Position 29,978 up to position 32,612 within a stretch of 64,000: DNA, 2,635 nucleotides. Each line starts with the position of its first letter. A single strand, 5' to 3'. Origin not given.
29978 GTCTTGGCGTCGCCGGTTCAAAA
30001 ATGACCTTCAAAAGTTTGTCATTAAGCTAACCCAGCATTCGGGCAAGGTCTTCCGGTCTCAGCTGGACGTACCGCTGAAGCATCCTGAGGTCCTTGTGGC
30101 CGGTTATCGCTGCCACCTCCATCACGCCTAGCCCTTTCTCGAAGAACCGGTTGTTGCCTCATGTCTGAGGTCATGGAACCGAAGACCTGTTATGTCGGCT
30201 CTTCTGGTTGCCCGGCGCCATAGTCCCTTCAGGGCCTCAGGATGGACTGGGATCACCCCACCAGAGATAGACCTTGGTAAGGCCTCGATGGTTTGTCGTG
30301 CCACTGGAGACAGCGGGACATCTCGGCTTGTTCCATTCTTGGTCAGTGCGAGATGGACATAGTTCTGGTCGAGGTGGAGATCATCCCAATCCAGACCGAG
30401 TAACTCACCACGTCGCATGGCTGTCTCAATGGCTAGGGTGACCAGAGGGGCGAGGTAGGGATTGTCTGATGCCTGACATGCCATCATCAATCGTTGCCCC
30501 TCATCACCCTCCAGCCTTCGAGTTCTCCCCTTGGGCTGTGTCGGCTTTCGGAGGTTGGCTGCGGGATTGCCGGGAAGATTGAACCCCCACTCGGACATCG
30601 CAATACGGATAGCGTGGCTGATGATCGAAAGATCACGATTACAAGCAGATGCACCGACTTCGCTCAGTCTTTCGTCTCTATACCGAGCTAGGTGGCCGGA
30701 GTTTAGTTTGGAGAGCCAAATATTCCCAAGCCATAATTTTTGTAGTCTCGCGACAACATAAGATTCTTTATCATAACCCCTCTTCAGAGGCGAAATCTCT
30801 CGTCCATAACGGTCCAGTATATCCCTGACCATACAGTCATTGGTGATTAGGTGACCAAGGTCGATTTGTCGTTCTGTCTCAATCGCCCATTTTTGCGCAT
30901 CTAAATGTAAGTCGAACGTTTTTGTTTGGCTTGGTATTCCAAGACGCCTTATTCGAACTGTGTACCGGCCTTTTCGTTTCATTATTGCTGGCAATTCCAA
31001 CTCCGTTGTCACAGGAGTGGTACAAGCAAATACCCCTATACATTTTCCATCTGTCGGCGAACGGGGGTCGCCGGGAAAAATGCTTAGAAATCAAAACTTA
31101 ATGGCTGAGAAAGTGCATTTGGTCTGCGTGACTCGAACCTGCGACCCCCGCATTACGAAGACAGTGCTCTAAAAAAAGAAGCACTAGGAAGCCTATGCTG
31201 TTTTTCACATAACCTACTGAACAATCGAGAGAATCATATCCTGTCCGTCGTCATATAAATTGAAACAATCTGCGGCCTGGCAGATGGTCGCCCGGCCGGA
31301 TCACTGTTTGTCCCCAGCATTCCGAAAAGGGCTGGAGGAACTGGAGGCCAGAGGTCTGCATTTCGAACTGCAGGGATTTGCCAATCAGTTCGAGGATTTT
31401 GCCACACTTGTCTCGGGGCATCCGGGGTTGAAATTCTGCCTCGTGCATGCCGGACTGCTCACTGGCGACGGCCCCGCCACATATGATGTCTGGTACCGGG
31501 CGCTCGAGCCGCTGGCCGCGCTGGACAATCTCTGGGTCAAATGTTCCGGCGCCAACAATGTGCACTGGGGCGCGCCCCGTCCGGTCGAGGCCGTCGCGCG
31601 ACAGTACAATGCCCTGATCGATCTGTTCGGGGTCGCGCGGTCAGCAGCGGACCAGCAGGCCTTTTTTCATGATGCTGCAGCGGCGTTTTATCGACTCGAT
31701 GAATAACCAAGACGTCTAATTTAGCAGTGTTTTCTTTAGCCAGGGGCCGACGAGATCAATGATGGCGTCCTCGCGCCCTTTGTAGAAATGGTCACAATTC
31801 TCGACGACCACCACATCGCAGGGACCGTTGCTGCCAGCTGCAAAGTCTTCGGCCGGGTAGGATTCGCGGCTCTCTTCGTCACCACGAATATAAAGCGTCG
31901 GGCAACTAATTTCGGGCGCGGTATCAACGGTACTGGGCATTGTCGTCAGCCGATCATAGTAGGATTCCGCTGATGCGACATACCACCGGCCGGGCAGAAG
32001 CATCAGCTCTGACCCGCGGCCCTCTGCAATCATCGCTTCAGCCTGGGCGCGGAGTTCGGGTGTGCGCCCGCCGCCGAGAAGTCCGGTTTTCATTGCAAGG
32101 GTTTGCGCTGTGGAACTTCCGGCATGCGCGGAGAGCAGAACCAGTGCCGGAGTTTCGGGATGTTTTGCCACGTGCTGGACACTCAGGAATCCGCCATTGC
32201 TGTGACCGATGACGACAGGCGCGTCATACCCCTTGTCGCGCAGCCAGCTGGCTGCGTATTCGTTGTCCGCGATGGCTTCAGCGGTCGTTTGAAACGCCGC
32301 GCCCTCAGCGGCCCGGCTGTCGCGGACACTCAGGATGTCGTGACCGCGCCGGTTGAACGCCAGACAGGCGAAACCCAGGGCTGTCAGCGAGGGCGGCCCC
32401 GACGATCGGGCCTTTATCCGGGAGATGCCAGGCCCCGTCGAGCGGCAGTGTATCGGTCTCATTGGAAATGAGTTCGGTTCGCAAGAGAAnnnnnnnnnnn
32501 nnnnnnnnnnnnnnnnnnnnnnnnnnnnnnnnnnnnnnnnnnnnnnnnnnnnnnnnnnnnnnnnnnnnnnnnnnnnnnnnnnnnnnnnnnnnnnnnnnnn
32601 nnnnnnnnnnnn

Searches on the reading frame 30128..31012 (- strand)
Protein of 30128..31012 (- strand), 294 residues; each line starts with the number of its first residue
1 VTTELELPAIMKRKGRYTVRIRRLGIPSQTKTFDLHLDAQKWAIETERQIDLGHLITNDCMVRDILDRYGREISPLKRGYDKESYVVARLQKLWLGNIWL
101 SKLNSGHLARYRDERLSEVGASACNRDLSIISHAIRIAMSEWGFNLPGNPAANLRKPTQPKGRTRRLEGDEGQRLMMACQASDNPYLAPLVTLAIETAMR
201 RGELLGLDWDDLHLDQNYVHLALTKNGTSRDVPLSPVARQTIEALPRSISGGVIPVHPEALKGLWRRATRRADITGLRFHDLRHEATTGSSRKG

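Call 79: search_protein_families(library=pfam, proteins=[window:30128-31012:-], max_evalue=0.0001)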
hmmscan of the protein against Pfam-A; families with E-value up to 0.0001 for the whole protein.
window:30128-31012:- (294 aa): 1 family
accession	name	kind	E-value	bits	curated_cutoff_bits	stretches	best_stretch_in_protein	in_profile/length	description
PF00589.27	Phage_integrase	-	1.2e-17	64.7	27.1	1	166-288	2-138/172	Phage integrase family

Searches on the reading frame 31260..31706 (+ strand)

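Call 79: search_protein_families(library=pfam, proteins=[window:31260-31706:+], max_evalue=0.0001)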
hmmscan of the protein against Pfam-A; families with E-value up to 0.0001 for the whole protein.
window:31260-31706:+ (148 aa): 1 family
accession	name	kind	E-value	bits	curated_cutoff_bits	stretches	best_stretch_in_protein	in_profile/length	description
PF04909.20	Amidohydro_2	-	1.7e-16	61.3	26.4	1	20-97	126-211/289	Amidohydrolase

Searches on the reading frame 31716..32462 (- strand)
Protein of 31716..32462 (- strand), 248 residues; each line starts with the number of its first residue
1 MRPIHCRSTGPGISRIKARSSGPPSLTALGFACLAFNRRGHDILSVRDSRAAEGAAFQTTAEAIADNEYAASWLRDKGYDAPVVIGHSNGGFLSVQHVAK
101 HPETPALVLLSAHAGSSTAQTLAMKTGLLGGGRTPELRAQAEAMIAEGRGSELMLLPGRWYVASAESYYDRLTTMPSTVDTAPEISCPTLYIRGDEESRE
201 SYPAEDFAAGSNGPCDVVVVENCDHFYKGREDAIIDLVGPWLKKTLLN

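Call 79: search_protein_families(library=pfam, proteins=[window:31716-32462:-], max_evalue=0.0001)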
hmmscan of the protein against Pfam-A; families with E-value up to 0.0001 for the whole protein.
window:31716-32462:- (248 aa): 3 families
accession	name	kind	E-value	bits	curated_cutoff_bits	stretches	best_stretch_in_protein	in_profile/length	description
PF12697.13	Abhydrolase_6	-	2.6e-09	38.5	26.3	1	26-226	23-205/217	Alpha/beta hydrolase family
PF00561.26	Abhydrolase_1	-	1.2e-07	32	25.8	1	22-114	19-108/245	alpha/beta hydrolase fold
PF12146.15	Hydrolase_4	-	1.6e-06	28.1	27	1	26-125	27-125/239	Serine aminopeptidase, S33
